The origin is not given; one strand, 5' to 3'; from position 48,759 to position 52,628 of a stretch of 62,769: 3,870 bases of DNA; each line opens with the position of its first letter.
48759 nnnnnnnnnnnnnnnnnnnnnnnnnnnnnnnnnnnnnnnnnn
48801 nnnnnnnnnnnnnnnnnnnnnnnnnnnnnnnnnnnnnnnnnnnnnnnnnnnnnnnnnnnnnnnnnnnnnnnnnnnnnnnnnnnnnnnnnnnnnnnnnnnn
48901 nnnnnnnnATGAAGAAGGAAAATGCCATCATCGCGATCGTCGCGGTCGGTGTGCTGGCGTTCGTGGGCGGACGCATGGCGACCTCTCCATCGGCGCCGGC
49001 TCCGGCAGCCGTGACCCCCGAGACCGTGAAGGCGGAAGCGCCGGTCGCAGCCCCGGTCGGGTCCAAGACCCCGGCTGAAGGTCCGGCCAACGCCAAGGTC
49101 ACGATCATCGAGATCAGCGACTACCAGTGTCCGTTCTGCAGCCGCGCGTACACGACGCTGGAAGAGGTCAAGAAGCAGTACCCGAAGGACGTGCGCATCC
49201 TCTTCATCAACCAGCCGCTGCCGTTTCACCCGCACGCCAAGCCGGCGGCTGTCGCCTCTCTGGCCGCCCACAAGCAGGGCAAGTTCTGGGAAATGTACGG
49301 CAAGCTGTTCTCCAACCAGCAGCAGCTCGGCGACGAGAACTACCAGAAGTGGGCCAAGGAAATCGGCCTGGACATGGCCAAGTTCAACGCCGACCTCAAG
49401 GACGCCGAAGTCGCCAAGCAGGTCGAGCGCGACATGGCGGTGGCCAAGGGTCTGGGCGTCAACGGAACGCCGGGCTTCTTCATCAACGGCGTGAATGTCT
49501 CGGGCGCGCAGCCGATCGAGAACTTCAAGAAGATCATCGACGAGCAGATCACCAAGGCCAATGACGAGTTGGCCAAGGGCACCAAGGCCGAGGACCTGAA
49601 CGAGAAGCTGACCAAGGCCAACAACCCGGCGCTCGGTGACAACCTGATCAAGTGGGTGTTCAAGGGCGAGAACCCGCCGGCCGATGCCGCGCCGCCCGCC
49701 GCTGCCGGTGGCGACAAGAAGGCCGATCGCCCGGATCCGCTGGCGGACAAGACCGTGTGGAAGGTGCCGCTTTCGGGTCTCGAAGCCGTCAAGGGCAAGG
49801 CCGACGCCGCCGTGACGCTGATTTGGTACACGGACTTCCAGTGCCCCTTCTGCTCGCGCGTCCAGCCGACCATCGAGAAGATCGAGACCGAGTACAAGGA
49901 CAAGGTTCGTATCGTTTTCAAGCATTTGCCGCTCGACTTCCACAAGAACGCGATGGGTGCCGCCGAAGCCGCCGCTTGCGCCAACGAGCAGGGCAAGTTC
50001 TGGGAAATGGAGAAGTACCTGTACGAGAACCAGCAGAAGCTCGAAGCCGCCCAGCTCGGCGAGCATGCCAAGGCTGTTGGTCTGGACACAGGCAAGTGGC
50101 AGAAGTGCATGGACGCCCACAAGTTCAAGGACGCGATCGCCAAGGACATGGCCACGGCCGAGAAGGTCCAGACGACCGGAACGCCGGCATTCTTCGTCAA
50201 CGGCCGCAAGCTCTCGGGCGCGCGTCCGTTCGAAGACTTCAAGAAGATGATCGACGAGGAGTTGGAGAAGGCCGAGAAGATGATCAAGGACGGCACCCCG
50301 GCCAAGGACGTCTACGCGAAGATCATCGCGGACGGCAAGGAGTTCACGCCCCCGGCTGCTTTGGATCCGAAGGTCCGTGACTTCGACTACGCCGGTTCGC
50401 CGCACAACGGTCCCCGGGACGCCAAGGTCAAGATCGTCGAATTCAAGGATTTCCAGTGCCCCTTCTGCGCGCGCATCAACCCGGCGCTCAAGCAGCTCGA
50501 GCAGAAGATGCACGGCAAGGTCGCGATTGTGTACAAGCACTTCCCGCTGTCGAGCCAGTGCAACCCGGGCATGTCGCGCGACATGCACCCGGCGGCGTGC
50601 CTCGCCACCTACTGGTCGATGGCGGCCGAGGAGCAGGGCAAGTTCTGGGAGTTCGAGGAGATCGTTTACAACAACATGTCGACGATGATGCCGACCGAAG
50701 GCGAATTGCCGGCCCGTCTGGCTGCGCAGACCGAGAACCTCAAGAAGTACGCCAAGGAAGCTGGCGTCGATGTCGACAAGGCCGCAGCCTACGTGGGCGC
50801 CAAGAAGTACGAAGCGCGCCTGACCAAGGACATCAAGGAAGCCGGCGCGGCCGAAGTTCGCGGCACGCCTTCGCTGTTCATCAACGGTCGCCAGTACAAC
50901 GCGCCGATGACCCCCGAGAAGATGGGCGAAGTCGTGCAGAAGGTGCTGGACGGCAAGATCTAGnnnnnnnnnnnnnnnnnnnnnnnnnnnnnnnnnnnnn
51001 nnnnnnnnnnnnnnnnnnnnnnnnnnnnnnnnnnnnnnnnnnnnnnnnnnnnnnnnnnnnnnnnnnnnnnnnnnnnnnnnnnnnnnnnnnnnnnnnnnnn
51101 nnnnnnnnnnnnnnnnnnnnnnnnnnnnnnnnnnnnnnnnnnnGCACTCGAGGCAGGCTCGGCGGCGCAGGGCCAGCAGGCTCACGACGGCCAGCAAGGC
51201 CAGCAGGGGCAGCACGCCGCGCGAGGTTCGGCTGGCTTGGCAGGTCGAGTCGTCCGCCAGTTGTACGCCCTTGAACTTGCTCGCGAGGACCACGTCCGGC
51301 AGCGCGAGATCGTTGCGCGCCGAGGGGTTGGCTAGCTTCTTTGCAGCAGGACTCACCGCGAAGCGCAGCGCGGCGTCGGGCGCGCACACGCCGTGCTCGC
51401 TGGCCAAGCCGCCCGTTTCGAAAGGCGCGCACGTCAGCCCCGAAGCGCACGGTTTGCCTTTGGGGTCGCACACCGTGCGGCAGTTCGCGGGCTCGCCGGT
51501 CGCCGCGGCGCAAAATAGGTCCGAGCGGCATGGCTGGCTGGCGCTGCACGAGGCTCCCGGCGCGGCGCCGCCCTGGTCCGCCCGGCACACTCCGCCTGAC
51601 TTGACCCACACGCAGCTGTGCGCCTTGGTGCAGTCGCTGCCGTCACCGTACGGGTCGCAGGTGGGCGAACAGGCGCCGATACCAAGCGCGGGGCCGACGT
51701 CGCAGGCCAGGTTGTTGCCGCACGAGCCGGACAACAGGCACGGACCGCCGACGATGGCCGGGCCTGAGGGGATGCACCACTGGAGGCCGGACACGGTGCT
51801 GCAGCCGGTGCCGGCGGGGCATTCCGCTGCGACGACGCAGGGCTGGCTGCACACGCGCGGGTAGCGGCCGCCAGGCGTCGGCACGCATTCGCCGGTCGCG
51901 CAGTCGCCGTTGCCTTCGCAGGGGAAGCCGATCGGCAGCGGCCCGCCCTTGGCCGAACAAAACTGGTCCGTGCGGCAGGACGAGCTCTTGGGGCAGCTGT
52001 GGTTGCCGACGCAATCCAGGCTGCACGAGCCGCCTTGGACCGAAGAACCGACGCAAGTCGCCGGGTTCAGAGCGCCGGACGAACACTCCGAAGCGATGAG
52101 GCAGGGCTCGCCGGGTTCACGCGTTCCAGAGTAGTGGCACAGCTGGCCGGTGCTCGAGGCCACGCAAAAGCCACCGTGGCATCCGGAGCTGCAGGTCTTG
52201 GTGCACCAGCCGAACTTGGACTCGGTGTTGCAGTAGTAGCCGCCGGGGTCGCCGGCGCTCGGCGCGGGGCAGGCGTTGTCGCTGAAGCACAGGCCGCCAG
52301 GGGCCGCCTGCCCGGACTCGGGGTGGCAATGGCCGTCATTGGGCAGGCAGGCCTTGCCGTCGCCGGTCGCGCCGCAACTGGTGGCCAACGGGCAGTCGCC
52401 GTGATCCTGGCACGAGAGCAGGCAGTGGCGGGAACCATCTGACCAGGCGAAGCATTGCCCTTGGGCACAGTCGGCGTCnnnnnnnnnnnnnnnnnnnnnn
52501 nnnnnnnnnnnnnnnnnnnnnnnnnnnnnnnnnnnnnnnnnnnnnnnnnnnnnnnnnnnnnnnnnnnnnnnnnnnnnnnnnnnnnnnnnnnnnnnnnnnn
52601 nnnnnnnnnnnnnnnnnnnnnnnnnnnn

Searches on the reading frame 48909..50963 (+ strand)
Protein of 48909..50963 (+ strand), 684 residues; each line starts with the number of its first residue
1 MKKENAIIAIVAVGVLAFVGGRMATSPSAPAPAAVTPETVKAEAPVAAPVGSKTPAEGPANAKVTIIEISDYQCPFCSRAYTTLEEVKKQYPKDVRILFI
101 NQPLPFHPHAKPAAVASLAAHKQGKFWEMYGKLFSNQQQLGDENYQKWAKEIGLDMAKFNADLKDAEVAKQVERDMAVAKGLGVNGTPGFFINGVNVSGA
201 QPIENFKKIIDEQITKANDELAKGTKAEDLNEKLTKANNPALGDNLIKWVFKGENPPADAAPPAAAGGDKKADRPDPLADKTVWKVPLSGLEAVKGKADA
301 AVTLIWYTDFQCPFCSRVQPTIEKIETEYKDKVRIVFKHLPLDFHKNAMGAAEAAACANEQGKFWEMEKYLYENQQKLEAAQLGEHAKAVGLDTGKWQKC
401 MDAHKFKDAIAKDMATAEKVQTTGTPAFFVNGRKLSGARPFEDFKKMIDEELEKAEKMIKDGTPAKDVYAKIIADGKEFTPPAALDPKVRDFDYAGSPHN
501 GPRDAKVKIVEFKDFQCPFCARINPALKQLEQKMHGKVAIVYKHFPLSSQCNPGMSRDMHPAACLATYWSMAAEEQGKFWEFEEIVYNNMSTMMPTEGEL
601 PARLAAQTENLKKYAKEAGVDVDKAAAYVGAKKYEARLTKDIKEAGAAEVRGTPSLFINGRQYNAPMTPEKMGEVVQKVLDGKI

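Call 48: search_protein_families(library=pfam, proteins=[window:48909-50963:+], max_evalue=0.01)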
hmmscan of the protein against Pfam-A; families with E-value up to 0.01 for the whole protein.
window:48909-50963:+ (684 aa): 14 families
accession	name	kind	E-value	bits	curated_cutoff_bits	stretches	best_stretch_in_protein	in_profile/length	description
PF13462.12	Thioredoxin_4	-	8.1e-88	293.3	23.2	3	293-450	6-165/165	Thioredoxin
PF01323.26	DSBA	-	1.8e-60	204.4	25.6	4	65-210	1-190/191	DSBA-like thioredoxin domain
PF13098.12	Thioredoxin_2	-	2e-17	63.9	27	2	302-447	7-103/104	Thioredoxin-like domain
PF13743.12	Thioredoxin_5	-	4.6e-17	62.8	27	1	128-198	98-169/186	Thioredoxin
PF13192.12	Thioredoxin_3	-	7.5e-08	32.7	24.8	0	624-661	22-58/76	Thioredoxin domain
PF13905.12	Thioredoxin_8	-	1.1e-07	32.5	27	0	63-101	2-42/94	Thioredoxin-like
PF00085.26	Thioredoxin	-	4e-07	30.4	23.5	0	303-336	21-54/103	Thioredoxin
PF00462.30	Glutaredoxin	-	1.1e-06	29.2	22.9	0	73-91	8-26/60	Glutaredoxin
PF24440.1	DUF7559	-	0.00035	21.2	27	0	68-87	32-50/52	Family of unknown function (DUF7559)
PF05605.18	zf-Di19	-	0.00097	19.8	27.5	0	71-83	2-14/54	Drought induced 19 protein (Di19), zinc-binding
PF13728.12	TraF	-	0.0014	18.9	23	0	512-541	136-165/224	F plasmid transfer operon protein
PF05768.20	Glrx-like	-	0.0031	18.3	26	0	73-95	9-31/77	Glutaredoxin-like domain (DUF836)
PF23320.1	Zn_SUZ12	-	0.0038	17.4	28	0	70-85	22-37/70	Polycomb protein SUZ12-like, Zn domain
PF05129.18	Zn_ribbon_Elf1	-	0.0092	16.5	29.8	0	308-325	21-38/79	Transcription elongation factor Elf1 like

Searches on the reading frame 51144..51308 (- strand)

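Call 34: search_protein_families(library=ncbifam, proteins=[window:51144-51308:-], max_evalue=10)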
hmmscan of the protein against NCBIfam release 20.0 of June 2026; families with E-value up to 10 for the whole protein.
seq(55 aa): 3 families
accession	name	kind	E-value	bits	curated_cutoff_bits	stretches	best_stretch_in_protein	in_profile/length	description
TIGR03901.2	MYXO-CTERM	domain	0.0032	17.8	20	1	23-50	6-32/34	MYXO-CTERM sorting domain-containing protein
NF058571.1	GVDTG_CTERM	domain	0.14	12.4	29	1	26-50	21-44/44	GVDTG sorting domain-containing protein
TIGR04564.1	Synergist_CTERM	domain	1.3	9.2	22.5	1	34-50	10-26/27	Synerg-CTERM sorting domain-containing protein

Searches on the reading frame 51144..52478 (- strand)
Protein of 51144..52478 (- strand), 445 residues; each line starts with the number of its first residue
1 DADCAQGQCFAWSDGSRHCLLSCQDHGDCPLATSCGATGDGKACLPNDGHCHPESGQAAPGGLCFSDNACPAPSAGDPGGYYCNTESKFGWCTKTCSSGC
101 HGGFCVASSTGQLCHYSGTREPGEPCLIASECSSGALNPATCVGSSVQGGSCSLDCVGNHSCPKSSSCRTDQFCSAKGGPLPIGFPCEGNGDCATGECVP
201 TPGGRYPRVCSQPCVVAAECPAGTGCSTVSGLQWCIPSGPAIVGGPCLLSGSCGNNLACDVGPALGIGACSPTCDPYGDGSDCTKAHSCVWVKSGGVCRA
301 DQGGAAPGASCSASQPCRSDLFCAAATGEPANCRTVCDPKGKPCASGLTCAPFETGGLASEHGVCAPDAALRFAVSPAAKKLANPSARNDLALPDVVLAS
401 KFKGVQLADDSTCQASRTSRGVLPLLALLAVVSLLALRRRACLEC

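Call 42: predict_structure(alignment_id=A3)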
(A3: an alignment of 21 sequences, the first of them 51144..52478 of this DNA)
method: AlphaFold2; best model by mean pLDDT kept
length: 445 residues; sequences in the alignment: 21
mean_pLDDT: 78.9   pTM: 0.53
mean pLDDT of the five models: 78.9, 78.4, 76.4, 76.2, 75.0
residues with pLDDT >= 90: 84; 70-90: 277; 50-70: 60; < 50: 24
segments of 3 or more residues with pLDDT < 50: 52-56, 379-382, 407-421
pLDDT, mean of each block of 10 residues (from residue 1): 81 85 84 85 79 56 74 76 76 85 77 77 72 64 71 79 80 77 89 87 90 94 91 91 86 87 76 85 85 81 81 79 88 88 85 68 87 67 63 88 61 37 73 90 76
secondary structure, 60 per line:
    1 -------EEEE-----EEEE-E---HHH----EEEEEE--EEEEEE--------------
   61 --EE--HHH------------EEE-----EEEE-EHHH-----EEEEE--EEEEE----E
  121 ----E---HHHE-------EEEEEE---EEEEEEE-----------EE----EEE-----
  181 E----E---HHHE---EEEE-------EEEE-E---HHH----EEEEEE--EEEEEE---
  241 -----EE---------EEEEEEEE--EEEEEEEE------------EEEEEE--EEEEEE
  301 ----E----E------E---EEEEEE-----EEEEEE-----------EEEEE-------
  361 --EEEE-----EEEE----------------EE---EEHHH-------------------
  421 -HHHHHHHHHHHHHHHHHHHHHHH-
elements in order: E8-11 E17-20 E33-38 E41-46 E82-84 E90-93 E104-108 E111-115 E140-145 E149-155 E173-175 E197-200 E208-211 E224-229 E232-237 E257-264 E267-274 E287-292 E295-300 E321-326 E332-337 E349-353 E363-366 E372-375 H422-444

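Call 50: fold_search(model_id=the predicted structure, library=pdb)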
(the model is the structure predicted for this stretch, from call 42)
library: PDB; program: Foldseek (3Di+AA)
matches with E <= 10: 36; with E <= 0.001: 0
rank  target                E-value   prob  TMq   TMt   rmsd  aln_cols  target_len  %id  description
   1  6pog_B                2.4e-01  0.03  0.07  0.11  30.3       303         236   16  Crystal structure of the NELL2 EGF1-6-Robo3 FN1 complex (released 2020-05-06)
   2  9oz8_B                5.3e-01  0.01  0.07  0.05  39.8       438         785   12  Cryo-EM structure of chicken NEL dimer bound with one human NICOL. (released 2026-02-25)
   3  10ft_B                5.9e-01  0.02  0.09  0.12  16.7       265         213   14  Cryo-EM structure of receptor tyrosine kinase ROS1 in complex with NELL2 (released 2026-02-25)
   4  2jtk_MODEL_1_A        6.2e-01  0.10  0.09  0.27  12.2        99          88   20  A functional domain of a Wnt signal protein (released 2008-07-08)
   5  7pfp_A                7.8e-01  0.03  0.12  0.10  19.7       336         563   17  Full-length cryo-EM structure of the native human uromodulin (UMOD)/Tamm-Horsfall protein (THP) filament (released 2022-03-16)
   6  3s2k_C                1.2e+00  0.13  0.07  0.35   9.6        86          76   16  Structural basis of Wnt signaling inhibition by Dickkopf binding to LRP5/6. (released 2011-11-02)
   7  2b0u_D                1.4e+00  0.02  0.09  0.13  16.4       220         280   15  The Structure of the Follistatin:Activin Complex (released 2005-10-11)
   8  8e1z_B                1.9e+00  0.02  0.08  0.16  18.4       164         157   11  Crystal structure of Plasmodium falciparum ookinete surface antigen Pfs28 (released 2022-11-30)
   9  7rz3_MODEL_1_A        2.1e+00  0.16  0.07  0.33   7.4        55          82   27  The solution structure of remipede double-ICK toxin phi-Xibalbin3-Xt3a (released 2022-08-31)
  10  3s8v_X                2.3e+00  0.15  0.07  0.37   8.0        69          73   20  Crystal structure of LRP6-Dkk1 complex (released 2011-10-26)
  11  1imt_MODEL_1_A        2.4e+00  0.02  0.06  0.20  11.4       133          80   18  MAMBA INTESTINAL TOXIN 1, NMR, 39 STRUCTURES (released 1999-04-20)
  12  8ezk_A                2.6e+00  0.02  0.08  0.15  17.5       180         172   13  Pfs25 in complex with transmission-reducing antibody AS01-04 (released 2023-08-16)
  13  6b0g_E                2.9e+00  0.01  0.07  0.15  17.4       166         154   13  Crystal structure of Pfs25 in complex with the transmission blocking antibody 1245 (released 2017-11-08)
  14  1lpa_A                3.8e+00  0.07  0.07  0.26   9.0        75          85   21  INTERFACIAL ACTIVATION OF THE LIPASE-PROCOLIPASE COMPLEX BY MIXED MICELLES REVEALED BY X-RAY CRYSTALLOGRAPHY (released 1994-11-01)
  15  4c8w_J                4.1e+00  0.02  0.08  0.22  13.2       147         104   17  Xenopus RSPO2 Fu1-Fu2 crystal form II (released 2013-11-20)
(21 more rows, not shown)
